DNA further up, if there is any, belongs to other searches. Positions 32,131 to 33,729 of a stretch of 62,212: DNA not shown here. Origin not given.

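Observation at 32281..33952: Cobalamin riboswitch controlling an NCS2 (purine-type) permease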

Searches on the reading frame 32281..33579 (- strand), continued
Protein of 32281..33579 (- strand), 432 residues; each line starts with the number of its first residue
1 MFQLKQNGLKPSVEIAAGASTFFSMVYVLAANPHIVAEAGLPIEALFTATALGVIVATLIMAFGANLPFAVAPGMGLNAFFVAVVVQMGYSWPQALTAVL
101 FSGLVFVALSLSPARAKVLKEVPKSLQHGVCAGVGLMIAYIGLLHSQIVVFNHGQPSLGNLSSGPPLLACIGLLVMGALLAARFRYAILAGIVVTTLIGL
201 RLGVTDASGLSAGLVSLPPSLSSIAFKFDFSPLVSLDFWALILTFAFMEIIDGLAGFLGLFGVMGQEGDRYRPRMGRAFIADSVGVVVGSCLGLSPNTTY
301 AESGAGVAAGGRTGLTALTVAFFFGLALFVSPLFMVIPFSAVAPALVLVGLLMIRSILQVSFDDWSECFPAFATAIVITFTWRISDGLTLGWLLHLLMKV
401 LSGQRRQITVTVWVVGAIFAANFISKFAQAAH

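Call 17: find_encoding_contigs(protein=P0002, flank=6000, max_places=2)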
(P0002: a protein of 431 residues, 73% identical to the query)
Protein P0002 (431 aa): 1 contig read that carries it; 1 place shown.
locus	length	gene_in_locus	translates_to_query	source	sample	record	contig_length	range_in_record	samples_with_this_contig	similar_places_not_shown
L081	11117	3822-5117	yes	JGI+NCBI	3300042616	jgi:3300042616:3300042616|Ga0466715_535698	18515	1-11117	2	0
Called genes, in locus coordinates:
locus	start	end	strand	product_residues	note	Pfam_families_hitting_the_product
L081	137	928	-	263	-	PF00528:BPD_transp_1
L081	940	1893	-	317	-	PF00528:BPD_transp_1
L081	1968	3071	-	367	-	PF00005:ABC_tran, PF02463:SMC_N (faint), PF13304:AAA_21 (weak), PF08402:TOBE_2 (faint)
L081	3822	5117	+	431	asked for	PF00860:Xan_ur_permease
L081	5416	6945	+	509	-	PF01743:PolyA_pol (weak), PF01966:HD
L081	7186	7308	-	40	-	-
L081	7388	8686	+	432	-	PF00709:Adenylsucc_synt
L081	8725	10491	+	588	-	PF01590:GAF, PF13492:GAF_3 (weak), PF00989:PAS (weak), PF00512:HisKA, PF02518:HATPase_c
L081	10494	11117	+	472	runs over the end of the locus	PF00072:Response_reg, PF00158:Sigma54_activat, PF14532:Sigma54_activ_2, PF07728:AAA_5 (weak), PF25601:AAA_lid_14, PF02954:HTH_8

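Call 18: find_encoding_contigs(protein=P0005, flank=6000, max_places=2)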
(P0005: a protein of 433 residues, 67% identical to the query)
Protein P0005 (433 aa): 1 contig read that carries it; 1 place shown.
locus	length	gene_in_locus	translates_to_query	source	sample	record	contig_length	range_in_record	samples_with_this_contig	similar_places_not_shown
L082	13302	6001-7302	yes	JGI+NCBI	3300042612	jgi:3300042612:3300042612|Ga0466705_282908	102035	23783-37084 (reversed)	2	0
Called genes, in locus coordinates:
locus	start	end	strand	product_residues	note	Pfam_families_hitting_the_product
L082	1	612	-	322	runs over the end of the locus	PF00528:BPD_transp_1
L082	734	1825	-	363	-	PF02463:SMC_N (faint), PF00005:ABC_tran, PF13304:AAA_21 (faint)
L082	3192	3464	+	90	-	-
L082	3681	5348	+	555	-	PF09820:AAA-ATPase_like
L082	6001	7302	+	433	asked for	PF00860:Xan_ur_permease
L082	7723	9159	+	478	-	PF01743:PolyA_pol (faint), PF01966:HD (weak)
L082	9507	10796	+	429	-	PF00709:Adenylsucc_synt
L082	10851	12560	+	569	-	PF13185:GAF_2 (faint), PF01590:GAF, PF13492:GAF_3 (faint), PF00512:HisKA, PF02518:HATPase_c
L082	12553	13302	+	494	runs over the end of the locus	PF00072:Response_reg, PF00158:Sigma54_activat, PF14532:Sigma54_activ_2, PF00004:AAA (faint), PF07728:AAA_5 (weak), PF25601:AAA_lid_14, PF02954:HTH_8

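Call 19: find_encoding_contigs(protein=P0009, flank=6000, max_places=2)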
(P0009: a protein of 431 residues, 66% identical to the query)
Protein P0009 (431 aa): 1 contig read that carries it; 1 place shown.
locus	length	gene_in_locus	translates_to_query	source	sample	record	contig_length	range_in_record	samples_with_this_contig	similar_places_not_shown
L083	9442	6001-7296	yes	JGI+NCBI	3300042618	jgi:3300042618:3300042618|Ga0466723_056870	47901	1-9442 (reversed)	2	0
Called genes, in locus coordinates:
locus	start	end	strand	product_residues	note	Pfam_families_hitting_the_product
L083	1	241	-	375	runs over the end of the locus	PF00180:Iso_dh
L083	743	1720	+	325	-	PF01208:URO-D (faint)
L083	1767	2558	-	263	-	PF00528:BPD_transp_1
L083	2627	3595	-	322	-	-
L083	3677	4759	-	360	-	PF02463:SMC_N (faint), PF00005:ABC_tran, PF13304:AAA_21 (faint)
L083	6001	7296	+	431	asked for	PF00860:Xan_ur_permease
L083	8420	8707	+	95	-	-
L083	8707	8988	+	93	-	-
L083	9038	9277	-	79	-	-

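Call 20: find_encoding_contigs(protein=P0016, flank=5000, max_places=2)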
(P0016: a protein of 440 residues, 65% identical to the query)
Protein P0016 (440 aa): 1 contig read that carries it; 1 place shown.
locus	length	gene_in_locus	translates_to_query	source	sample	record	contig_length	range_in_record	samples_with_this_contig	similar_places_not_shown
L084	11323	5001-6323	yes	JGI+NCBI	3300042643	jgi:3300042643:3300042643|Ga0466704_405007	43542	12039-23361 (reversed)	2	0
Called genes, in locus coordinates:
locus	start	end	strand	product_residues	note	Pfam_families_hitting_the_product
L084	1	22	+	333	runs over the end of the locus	PF01208:URO-D (weak)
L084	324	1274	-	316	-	PF00528:BPD_transp_1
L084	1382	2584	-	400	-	PF00528:BPD_transp_1 (weak)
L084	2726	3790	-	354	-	PF00005:ABC_tran, PF02463:SMC_N (faint), PF13304:AAA_21 (weak)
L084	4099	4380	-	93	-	-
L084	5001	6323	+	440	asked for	PF00860:Xan_ur_permease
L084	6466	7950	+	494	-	PF01743:PolyA_pol (faint), PF01966:HD (weak)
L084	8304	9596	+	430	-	PF00709:Adenylsucc_synt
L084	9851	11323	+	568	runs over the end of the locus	PF01590:GAF, PF13185:GAF_2 (weak), PF00989:PAS (faint), PF08448:PAS_4 (weak), PF00512:HisKA, PF02518:HATPase_c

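Call 21: find_encoding_contigs(protein=P0018, flank=5000, max_places=2)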
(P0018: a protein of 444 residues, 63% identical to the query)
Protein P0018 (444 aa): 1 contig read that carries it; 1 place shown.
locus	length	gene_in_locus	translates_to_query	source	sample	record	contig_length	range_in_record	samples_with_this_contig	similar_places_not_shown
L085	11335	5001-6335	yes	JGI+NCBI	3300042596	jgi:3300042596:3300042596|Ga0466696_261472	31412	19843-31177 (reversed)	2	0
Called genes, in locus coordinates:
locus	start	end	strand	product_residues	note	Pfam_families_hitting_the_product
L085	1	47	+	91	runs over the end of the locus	-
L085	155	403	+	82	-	-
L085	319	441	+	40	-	-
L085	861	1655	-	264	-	PF00528:BPD_transp_1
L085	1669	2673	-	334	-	PF00528:BPD_transp_1 (weak)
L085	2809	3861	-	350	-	PF02463:SMC_N (faint), PF00005:ABC_tran, PF13304:AAA_21 (weak)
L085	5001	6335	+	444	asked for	PF00860:Xan_ur_permease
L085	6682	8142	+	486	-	PF01743:PolyA_pol, PF01966:HD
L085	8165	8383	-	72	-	-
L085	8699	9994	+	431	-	PF00709:Adenylsucc_synt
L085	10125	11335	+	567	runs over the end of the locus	PF01590:GAF, PF14501:HATPase_c_5 (faint), PF00989:PAS (faint), PF08448:PAS_4 (faint), PF00512:HisKA, PF02518:HATPase_c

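Call 22: find_encoding_contigs(protein=P0032, flank=6000, max_places=2)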
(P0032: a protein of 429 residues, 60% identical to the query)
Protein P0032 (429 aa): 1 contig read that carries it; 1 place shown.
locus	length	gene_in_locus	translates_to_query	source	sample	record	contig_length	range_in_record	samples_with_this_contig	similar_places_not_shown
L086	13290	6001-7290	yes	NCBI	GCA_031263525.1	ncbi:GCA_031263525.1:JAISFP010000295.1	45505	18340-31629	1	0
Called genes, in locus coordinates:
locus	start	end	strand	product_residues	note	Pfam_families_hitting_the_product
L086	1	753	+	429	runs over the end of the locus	PF00860:Xan_ur_permease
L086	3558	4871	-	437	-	PF13657:Couple_hipA, PF07804:HipA_C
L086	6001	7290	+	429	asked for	PF00860:Xan_ur_permease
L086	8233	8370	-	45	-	-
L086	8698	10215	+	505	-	PF01743:PolyA_pol (weak), PF01966:HD (faint)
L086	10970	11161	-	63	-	-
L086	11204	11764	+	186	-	-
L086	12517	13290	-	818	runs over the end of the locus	-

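Call 23: find_encoding_contigs(protein=P0063, flank=5000, max_places=2)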
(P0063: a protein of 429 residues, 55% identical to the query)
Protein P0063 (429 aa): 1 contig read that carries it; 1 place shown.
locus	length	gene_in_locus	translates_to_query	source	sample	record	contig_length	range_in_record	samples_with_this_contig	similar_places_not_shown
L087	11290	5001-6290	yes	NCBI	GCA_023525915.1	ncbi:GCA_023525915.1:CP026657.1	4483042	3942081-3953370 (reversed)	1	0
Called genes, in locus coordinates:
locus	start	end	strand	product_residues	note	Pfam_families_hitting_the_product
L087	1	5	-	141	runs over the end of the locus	PF13279:4HBT_2, PF03061:4HBT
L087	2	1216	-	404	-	PF01676:Metalloenzyme, PF10143:PhosphMutase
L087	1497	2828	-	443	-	PF03447:NAD_binding_3, PF00742:Homoserine_dh, PF01842:ACT, PF22629:ACT_AHAS_ss (weak)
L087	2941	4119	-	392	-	PF00155:Aminotran_1_2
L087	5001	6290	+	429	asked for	PF00860:Xan_ur_permease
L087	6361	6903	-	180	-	PF14681:UPRTase (weak), PF00156:Pribosyltran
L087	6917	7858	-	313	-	PF01969:Ni_insertion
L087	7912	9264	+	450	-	PF01960:ArgJ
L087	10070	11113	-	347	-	PF01142:TruD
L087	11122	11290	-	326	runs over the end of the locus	PF01063:Aminotran_4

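Call 26: find_encoding_contigs(protein=window:32281-33579:-, flank=10000, max_places=3)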
Protein window:32281-33579:- (432 aa): no gene with exactly this product is on record in the collection.

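Call 32: find_encoding_contigs(protein=P0056, flank=4000, max_places=2)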
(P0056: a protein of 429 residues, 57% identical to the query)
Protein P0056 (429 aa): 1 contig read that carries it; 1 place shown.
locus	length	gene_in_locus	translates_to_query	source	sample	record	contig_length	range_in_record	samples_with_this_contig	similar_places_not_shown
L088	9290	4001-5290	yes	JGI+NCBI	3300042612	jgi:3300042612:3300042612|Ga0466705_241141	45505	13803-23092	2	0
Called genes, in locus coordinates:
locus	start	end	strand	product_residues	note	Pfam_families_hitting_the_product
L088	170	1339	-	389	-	PF00005:ABC_tran, PF13304:AAA_21 (faint)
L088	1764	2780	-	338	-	-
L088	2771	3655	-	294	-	-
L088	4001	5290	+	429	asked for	PF00860:Xan_ur_permease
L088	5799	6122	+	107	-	PF09820:AAA-ATPase_like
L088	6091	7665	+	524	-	PF09820:AAA-ATPase_like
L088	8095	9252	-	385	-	PF13657:Couple_hipA (weak), PF07804:HipA_C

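Call 33: find_encoding_contigs(protein=P0061, flank=5000, max_places=2)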
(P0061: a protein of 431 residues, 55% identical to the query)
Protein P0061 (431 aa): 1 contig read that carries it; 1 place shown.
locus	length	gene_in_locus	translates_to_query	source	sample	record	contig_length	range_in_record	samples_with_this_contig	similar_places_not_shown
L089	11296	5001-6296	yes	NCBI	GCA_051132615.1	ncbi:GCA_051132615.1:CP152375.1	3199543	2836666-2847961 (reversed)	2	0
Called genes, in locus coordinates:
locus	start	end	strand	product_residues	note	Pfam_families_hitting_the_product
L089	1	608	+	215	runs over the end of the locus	PF01066:CDP-OH_P_transf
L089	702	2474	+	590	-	PF12146:Hydrolase_4, PF00561:Abhydrolase_1, PF12697:Abhydrolase_6 (weak), PF12147:Methyltransf_20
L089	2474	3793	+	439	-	PF00782:DSPc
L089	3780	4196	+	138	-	-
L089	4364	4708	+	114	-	-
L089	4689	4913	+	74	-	-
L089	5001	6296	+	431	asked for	PF00860:Xan_ur_permease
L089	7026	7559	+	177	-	PF05229:SCPU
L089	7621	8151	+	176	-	PF05229:SCPU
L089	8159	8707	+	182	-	PF05229:SCPU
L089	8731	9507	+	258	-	PF00345:PapD_N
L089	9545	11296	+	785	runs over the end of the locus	PF00577:Usher, PF13953:PapC_C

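Call 34: find_encoding_contigs(protein=P0109, flank=5000, max_places=2)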
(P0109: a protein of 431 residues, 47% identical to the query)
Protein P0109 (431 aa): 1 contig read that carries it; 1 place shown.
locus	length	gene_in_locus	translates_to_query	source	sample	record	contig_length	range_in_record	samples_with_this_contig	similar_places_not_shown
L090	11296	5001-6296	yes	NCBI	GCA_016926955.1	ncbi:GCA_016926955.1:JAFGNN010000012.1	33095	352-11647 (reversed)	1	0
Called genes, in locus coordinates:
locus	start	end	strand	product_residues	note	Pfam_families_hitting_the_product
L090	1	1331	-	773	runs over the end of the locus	PF01315:Ald_Xan_dh_C, PF02738:MoCoBD_1, PF20256:MoCoBD_2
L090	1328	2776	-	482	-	PF00111:Fer2 (weak), PF01799:Fer2_2, PF00941:FAD_binding_5, PF03450:CO_deh_flav_C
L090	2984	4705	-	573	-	PF01979:Amidohydro_1, PF07969:Amidohydro_3, PF13382:Adenine_deam_C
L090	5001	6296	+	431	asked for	PF00860:Xan_ur_permease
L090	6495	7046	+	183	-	PF14343:PrcB_C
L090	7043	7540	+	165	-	-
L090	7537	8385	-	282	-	PF04228:Zn_peptidase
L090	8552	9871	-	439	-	PF04151:PPC (weak), PF04231:Endonuclease_1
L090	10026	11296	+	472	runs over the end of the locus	PF07690:MFS_1, PF13347:MFS_2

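Call 68: find_encoding_contigs(protein=P0077, flank=6000, max_places=2)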
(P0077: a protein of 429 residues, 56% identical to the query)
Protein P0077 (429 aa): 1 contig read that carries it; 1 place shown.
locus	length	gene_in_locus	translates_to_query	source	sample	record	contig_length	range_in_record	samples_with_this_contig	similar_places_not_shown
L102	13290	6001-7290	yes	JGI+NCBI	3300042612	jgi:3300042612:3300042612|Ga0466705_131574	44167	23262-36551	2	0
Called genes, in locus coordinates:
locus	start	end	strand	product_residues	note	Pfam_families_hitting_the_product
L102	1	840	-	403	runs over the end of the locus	PF00438:S-AdoMet_synt_N, PF02772:S-AdoMet_synt_M, PF02773:S-AdoMet_synt_C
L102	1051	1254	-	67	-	-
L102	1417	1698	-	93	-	PF00216:Bac_DNA_binding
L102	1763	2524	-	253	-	PF13938:DUF4213, PF04016:DUF364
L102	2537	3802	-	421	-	PF00850:Hist_deacetyl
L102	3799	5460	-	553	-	PF05378:Hydant_A_N, PF01968:Hydantoinase_A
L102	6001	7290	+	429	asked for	PF00860:Xan_ur_permease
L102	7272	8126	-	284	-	PF00753:Lactamase_B, PF12706:Lactamase_B_2 (weak)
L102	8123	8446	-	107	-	-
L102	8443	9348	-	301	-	PF01791:DeoC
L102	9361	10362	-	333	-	PF02733:Dak1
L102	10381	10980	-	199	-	PF02734:Dak2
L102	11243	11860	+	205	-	PF12654:DUF3786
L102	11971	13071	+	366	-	PF01494:FAD_binding_3 (faint)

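Call 76: search_solved_structures(query=window:32281-33579:-, max_evalue=0.001, show_alignments=3)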
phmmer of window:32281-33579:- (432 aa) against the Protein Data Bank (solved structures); distinct sequences matched with E-value up to 0.001: 3.
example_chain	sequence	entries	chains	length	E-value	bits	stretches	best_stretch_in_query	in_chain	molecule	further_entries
8irl_A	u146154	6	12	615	3.8e-48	167.9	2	168-391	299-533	Adenine/guanine permease AZG1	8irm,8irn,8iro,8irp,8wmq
8wo7_A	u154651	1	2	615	3.9e-47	164.6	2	168-391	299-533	Adenine/guanine permease AZG1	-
9j12_A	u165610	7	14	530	1e-33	120.4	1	30-399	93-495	Adenine/guanine permease AZG2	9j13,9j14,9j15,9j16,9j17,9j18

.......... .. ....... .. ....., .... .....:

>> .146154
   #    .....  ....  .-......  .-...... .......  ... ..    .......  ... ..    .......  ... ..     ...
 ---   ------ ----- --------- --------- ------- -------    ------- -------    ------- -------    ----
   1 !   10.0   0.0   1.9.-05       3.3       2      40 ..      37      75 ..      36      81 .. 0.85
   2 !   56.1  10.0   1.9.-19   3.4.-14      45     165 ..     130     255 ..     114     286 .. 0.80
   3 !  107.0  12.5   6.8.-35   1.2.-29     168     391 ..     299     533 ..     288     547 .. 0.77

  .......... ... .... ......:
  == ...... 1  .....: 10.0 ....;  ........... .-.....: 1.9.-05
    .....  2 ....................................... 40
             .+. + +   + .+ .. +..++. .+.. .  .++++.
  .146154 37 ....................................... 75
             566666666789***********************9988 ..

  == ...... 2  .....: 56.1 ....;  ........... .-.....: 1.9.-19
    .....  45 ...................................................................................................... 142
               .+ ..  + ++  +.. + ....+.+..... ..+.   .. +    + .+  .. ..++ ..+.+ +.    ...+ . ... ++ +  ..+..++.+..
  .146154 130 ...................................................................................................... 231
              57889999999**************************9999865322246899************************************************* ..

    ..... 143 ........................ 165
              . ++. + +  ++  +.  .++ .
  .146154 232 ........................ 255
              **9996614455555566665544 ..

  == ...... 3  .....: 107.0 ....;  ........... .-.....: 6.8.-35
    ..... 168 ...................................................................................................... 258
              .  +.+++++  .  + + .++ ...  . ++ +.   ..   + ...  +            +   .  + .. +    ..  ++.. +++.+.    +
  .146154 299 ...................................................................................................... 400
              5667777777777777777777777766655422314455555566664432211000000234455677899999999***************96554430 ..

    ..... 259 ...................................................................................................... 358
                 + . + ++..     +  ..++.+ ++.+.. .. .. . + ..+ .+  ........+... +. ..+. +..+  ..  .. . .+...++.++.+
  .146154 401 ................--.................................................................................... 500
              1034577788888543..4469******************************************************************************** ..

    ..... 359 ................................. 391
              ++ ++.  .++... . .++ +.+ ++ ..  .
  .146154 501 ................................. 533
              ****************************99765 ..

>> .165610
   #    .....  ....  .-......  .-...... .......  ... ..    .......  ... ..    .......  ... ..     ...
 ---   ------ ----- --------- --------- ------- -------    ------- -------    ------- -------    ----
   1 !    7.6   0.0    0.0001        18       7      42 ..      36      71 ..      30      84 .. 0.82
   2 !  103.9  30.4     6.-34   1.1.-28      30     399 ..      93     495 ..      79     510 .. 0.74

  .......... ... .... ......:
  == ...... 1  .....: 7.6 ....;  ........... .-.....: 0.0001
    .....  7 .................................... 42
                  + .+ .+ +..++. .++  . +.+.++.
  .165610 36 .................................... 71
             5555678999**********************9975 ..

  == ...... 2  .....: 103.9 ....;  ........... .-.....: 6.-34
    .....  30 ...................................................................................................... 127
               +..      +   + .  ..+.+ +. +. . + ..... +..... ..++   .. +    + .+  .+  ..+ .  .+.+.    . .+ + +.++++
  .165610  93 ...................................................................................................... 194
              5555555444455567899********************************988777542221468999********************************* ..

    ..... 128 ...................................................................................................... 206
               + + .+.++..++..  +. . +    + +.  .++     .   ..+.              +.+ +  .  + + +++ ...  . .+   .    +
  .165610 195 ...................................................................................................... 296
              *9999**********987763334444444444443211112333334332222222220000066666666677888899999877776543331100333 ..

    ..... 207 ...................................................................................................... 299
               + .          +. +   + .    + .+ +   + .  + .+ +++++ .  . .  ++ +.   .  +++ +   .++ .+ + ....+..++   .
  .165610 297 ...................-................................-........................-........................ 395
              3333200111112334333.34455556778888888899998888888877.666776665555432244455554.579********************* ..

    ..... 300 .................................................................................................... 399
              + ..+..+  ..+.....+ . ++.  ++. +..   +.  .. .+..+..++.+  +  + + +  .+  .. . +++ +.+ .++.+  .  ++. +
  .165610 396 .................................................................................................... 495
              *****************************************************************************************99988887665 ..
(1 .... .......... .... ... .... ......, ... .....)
